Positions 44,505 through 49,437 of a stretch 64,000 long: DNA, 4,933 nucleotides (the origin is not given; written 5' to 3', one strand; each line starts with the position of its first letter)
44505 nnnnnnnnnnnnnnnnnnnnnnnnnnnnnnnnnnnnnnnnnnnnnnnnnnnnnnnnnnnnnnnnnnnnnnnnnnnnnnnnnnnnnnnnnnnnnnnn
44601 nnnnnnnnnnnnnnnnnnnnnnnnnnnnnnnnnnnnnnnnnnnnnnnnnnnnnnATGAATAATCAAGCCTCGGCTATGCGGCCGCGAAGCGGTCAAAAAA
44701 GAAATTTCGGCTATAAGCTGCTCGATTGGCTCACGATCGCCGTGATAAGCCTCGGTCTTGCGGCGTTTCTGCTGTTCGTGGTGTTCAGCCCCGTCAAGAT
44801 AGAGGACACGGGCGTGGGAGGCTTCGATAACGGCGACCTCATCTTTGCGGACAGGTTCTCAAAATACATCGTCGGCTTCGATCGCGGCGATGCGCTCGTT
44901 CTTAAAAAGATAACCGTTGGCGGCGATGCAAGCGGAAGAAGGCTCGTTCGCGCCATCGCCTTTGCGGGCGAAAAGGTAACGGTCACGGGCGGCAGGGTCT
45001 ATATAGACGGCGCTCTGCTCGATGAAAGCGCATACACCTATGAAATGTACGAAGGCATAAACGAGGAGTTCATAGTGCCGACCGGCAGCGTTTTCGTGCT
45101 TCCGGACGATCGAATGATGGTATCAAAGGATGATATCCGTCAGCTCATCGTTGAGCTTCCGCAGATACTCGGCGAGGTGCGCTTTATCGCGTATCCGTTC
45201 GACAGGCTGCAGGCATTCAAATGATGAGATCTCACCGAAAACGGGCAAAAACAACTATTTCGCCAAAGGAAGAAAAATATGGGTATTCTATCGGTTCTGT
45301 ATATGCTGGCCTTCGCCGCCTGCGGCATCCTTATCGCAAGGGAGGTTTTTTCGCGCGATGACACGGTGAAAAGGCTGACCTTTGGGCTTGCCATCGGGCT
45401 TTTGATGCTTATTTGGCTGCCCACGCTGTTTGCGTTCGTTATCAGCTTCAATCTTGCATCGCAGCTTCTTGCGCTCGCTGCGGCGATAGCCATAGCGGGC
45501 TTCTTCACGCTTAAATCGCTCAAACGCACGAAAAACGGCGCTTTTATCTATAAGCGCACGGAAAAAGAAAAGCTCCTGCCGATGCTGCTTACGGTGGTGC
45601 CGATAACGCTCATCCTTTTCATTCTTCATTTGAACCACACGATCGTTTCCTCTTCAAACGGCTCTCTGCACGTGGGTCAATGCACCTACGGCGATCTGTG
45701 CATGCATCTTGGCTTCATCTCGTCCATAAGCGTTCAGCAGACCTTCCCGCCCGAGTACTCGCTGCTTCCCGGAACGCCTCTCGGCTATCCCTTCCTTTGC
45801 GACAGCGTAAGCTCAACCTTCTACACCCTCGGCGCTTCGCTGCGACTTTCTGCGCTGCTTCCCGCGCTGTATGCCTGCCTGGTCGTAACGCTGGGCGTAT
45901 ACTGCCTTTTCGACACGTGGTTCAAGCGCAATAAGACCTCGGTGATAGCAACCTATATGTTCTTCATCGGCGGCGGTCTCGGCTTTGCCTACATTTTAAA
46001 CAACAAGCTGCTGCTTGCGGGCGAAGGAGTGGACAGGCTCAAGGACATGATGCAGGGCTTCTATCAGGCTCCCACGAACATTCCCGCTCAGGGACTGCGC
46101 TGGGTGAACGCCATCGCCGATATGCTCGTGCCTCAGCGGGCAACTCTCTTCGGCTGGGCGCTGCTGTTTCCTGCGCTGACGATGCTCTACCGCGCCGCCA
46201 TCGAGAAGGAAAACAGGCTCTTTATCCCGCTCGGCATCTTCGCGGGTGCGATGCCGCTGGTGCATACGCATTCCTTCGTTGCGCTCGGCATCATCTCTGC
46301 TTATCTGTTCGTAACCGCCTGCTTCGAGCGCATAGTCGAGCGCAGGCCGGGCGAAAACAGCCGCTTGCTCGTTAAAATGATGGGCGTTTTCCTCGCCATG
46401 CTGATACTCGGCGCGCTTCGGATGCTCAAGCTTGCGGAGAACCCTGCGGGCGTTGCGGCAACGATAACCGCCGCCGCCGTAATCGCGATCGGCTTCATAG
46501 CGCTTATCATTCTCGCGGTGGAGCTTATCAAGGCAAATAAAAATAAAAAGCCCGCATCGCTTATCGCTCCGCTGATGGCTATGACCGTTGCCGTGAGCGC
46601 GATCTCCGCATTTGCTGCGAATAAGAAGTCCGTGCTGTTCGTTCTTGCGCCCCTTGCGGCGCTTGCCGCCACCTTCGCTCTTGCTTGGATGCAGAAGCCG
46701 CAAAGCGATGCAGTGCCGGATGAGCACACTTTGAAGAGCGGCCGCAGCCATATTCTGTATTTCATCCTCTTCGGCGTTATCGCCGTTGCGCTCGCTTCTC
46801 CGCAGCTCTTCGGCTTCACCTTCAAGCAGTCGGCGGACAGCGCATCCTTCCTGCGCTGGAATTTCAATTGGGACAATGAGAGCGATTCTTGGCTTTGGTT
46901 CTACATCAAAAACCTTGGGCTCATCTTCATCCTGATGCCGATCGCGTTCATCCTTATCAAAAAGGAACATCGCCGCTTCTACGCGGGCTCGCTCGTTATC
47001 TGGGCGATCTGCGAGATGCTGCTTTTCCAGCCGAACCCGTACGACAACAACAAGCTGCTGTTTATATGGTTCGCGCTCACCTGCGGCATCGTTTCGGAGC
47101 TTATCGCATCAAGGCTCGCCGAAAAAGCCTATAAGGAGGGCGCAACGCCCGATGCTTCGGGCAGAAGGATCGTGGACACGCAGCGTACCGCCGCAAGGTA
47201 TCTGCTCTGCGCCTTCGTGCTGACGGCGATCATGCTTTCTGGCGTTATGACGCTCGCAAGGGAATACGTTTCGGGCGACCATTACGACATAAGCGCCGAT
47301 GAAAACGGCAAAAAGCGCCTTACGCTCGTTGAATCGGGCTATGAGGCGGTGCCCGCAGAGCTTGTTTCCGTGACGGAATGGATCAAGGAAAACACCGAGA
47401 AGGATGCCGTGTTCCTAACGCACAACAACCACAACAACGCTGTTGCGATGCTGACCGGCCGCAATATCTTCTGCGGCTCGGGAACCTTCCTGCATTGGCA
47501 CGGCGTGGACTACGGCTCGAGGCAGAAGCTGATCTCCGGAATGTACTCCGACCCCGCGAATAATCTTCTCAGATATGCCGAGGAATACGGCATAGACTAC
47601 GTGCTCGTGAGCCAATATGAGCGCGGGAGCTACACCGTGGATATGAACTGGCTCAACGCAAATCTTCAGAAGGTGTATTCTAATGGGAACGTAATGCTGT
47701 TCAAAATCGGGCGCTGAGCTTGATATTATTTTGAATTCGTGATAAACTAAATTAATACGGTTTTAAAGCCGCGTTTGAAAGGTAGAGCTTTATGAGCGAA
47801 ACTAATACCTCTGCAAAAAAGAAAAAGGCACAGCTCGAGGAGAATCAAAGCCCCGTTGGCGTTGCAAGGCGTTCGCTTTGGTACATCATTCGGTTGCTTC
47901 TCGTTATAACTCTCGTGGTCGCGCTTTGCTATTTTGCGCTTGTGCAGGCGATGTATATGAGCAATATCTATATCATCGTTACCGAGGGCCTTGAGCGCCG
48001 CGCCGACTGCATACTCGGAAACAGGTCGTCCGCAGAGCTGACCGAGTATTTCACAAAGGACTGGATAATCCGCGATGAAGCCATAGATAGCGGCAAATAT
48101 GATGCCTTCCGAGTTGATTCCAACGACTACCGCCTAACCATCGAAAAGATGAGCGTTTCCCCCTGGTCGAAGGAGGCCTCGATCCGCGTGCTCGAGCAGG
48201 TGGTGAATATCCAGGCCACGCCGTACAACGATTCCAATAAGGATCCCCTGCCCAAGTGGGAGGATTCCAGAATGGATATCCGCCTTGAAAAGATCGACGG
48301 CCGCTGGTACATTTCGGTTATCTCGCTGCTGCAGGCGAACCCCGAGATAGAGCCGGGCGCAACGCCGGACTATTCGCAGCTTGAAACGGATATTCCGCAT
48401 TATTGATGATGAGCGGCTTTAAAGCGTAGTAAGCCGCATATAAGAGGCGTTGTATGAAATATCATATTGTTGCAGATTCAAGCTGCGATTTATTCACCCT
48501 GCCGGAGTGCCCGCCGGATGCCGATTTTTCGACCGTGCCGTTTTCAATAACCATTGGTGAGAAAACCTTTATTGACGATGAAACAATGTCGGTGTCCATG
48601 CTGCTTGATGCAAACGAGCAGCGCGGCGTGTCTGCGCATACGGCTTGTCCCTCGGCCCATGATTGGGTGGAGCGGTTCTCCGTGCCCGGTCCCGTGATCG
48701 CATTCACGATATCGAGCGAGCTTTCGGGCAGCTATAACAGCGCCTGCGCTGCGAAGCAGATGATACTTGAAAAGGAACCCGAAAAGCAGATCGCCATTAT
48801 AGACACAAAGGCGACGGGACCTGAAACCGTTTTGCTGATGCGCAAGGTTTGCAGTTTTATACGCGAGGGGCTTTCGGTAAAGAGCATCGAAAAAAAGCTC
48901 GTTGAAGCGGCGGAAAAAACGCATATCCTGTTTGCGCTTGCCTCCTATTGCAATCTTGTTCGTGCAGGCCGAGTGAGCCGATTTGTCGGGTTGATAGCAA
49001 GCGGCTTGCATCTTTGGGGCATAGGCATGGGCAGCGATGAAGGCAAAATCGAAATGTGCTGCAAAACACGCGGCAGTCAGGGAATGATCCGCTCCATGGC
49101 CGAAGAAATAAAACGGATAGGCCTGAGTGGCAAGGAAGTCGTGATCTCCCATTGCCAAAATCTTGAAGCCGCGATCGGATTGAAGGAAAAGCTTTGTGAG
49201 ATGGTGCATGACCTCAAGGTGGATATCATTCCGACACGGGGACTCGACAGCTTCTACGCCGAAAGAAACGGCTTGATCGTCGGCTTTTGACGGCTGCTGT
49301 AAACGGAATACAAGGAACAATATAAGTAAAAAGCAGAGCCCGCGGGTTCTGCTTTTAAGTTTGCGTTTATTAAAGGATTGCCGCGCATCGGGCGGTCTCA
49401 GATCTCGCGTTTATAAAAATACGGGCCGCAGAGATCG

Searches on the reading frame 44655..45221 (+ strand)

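Call 11: search_protein_families(library=pfam, proteins=[window:44655-45221:+], max_evalue=0.001)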
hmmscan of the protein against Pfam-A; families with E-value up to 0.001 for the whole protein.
window:44655-45221:+ (189 aa): 1 family
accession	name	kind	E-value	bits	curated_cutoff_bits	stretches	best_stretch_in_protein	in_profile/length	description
PF10502.14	Peptidase_S26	-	1.8e-12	48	22.9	1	23-178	2-166/168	Signal peptidase, peptidase S26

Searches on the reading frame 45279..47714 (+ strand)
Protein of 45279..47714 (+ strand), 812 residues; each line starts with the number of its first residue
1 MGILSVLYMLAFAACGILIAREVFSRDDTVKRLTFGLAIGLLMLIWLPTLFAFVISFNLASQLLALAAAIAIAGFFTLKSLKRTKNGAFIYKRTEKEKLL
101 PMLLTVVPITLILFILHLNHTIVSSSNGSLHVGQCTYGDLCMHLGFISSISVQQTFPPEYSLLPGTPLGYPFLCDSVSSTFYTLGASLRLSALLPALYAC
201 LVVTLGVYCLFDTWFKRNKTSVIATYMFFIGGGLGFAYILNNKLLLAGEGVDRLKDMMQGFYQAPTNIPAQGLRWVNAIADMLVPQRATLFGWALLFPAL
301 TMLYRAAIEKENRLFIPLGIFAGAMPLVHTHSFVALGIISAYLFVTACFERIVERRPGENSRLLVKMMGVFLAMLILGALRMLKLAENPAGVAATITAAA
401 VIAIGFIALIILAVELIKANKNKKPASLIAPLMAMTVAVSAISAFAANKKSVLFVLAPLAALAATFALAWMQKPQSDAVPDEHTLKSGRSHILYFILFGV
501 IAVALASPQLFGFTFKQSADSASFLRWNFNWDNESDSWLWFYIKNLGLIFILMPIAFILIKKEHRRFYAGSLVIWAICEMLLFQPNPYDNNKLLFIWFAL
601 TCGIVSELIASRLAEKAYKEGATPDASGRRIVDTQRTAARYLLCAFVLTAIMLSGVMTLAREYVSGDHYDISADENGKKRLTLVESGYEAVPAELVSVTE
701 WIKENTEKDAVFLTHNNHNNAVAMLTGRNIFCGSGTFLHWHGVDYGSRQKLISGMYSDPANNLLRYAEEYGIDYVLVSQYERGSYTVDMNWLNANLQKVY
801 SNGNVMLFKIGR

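Call 11: search_protein_families(library=pfam, proteins=[window:45279-47714:+], max_evalue=0.001)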
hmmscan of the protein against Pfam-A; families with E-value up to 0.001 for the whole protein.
window:45279-47714:+ (812 aa): 1 family
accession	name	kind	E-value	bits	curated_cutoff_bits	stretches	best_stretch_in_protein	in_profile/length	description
PF20604.3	DUF6798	-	6.1e-06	26.3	26.9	1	696-731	4-38/61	Domain of unknown function (DUF6798)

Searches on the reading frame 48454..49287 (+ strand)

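Call 11: search_protein_families(library=pfam, proteins=[window:48454-49287:+], max_evalue=0.001)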
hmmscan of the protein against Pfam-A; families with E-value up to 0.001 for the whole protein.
window:48454-49287:+ (278 aa): 1 family
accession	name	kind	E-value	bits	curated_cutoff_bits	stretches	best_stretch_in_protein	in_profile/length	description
PF02645.21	DegV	-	5.8e-43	147.7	27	1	2-260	1-259/280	Uncharacterised protein, DegV family COG1307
